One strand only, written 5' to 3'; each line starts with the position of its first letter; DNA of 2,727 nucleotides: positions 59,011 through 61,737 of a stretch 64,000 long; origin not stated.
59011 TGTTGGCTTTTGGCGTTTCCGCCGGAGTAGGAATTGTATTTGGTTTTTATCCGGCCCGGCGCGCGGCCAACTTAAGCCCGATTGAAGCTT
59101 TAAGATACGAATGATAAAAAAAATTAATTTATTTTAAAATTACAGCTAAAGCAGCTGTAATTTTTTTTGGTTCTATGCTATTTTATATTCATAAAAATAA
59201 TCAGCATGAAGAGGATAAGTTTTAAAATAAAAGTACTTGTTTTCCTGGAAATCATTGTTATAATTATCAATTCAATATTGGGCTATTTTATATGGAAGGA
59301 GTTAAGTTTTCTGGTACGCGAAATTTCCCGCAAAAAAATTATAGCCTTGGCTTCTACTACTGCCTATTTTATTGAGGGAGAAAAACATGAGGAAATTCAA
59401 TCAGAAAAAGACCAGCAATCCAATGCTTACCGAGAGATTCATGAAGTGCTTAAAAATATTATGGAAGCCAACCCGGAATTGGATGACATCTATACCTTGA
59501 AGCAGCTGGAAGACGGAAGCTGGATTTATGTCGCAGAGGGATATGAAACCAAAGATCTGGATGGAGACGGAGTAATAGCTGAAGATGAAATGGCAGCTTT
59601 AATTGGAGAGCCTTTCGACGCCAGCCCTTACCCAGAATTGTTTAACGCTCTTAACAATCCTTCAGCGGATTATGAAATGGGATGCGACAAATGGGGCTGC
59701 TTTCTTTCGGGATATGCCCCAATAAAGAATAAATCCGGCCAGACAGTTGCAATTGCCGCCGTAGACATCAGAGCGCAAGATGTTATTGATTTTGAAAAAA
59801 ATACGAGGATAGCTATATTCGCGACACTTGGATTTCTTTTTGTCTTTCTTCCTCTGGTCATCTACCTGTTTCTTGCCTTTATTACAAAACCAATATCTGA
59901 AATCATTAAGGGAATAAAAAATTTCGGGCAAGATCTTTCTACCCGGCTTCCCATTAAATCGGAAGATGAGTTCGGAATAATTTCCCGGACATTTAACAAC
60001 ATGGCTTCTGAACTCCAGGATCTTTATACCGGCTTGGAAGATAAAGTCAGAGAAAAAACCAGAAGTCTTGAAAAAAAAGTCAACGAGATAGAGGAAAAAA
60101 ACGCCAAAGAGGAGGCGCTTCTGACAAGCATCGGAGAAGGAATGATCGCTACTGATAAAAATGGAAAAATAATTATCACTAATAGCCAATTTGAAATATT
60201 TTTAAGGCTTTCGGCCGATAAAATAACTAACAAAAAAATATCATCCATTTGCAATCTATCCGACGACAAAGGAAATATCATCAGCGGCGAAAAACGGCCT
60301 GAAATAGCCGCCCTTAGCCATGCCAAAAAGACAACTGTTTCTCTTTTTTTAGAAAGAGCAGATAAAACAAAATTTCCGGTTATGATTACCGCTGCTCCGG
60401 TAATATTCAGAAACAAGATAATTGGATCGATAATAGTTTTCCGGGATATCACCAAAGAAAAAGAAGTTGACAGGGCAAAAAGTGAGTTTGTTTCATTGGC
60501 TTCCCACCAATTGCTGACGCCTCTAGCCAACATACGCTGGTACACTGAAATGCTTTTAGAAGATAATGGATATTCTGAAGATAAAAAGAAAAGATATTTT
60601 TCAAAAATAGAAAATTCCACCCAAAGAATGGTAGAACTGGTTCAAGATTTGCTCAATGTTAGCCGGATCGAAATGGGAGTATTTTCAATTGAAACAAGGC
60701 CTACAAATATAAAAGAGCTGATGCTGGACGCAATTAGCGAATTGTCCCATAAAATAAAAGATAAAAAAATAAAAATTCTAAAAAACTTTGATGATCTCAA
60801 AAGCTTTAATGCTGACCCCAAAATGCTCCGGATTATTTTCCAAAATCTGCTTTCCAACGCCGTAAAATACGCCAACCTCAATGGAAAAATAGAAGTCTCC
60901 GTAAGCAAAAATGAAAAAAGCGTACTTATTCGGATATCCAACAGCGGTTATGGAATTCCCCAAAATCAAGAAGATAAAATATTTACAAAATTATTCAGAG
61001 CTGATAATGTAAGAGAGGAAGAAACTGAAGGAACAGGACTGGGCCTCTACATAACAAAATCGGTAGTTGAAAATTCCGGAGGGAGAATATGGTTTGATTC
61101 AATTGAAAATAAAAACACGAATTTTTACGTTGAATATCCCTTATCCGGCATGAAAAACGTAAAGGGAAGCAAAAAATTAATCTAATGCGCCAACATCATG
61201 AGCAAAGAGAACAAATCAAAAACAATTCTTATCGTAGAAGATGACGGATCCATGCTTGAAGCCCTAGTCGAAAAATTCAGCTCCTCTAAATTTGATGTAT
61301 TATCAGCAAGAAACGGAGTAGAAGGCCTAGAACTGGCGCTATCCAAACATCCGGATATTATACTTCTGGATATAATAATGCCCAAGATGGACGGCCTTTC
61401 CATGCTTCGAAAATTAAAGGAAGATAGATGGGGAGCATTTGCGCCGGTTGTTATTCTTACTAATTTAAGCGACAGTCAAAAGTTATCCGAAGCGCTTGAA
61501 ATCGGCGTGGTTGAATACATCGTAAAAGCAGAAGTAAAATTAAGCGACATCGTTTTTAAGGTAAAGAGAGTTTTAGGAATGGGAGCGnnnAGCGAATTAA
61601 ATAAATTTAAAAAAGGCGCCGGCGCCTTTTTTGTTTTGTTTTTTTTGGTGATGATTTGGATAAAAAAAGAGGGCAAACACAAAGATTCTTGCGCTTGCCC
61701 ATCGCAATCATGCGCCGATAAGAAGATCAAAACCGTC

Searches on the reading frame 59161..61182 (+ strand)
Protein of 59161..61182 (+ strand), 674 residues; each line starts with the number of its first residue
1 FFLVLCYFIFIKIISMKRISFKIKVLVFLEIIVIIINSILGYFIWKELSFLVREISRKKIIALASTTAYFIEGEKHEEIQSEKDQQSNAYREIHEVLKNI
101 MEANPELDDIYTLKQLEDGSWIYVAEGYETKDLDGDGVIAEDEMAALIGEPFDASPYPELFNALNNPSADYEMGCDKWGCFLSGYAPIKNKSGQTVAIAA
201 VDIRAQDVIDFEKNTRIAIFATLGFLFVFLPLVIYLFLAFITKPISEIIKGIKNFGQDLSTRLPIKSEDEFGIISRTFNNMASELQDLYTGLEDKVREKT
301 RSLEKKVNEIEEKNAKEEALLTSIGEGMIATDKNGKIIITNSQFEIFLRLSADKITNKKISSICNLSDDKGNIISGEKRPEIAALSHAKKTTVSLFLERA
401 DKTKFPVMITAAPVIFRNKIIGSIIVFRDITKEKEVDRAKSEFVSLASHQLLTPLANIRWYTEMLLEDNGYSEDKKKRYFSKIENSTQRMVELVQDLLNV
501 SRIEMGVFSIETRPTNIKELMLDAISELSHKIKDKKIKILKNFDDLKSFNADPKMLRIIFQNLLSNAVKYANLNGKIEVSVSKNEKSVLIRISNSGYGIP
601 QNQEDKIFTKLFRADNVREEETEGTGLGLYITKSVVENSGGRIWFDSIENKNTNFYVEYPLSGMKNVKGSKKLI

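Call 65: search_protein_families(library=pfam, proteins=[window:59161-61182:+], max_evalue=0.001)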
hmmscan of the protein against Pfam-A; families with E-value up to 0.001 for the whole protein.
window:59161-61182:+ (674 aa): 8 families
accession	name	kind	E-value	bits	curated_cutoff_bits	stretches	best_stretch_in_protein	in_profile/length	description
PF02518.31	HATPase_c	-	1.3e-24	87.2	26.4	1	552-661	2-109/111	Histidine kinase-, DNA gyrase B-, and HSP90-like ATPase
PF00512.31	HisKA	-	1.8e-16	60.4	26.9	1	439-506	1-66/66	His Kinase A (phospho-acceptor) domain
PF00672.30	HAMP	-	4.7e-11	43.3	25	1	240-287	5-53/53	HAMP domain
PF13426.13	PAS_9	-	1.1e-09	39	27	1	326-432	2-103/103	PAS domain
PF14501.12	HATPase_c_5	-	2.1e-08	34.4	22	1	556-657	6-97/102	GHKL domain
PF00989.32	PAS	-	4.5e-07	30.3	22.6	1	318-430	4-113/113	PAS fold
PF12860.13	PAS_7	-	1.9e-05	25.2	27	1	321-437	1-114/115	PAS fold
PF13581.12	HATPase_c_2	-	0.00046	20.6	27.4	1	557-637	33-110/127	Histidine kinase-like ATPase domain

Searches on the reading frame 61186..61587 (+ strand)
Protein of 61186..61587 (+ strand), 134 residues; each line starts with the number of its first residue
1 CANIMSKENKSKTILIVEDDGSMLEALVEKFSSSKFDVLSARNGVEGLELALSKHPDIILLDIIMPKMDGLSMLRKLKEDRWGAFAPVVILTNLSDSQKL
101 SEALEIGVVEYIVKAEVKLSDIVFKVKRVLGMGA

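Call 65: search_protein_families(library=pfam, proteins=[window:61186-61587:+], max_evalue=0.001)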
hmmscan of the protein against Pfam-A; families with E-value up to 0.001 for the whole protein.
window:61186-61587:+ (134 aa): 2 families
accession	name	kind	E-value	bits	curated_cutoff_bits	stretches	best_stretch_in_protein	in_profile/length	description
PF00072.30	Response_reg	-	1e-22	80.8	30.2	1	14-116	1-101/111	Response regulator receiver domain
PF23198.2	PDE8A_N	-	0.00034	21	29.6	1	7-104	6-104/147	PDE8A-like, N-terminal domain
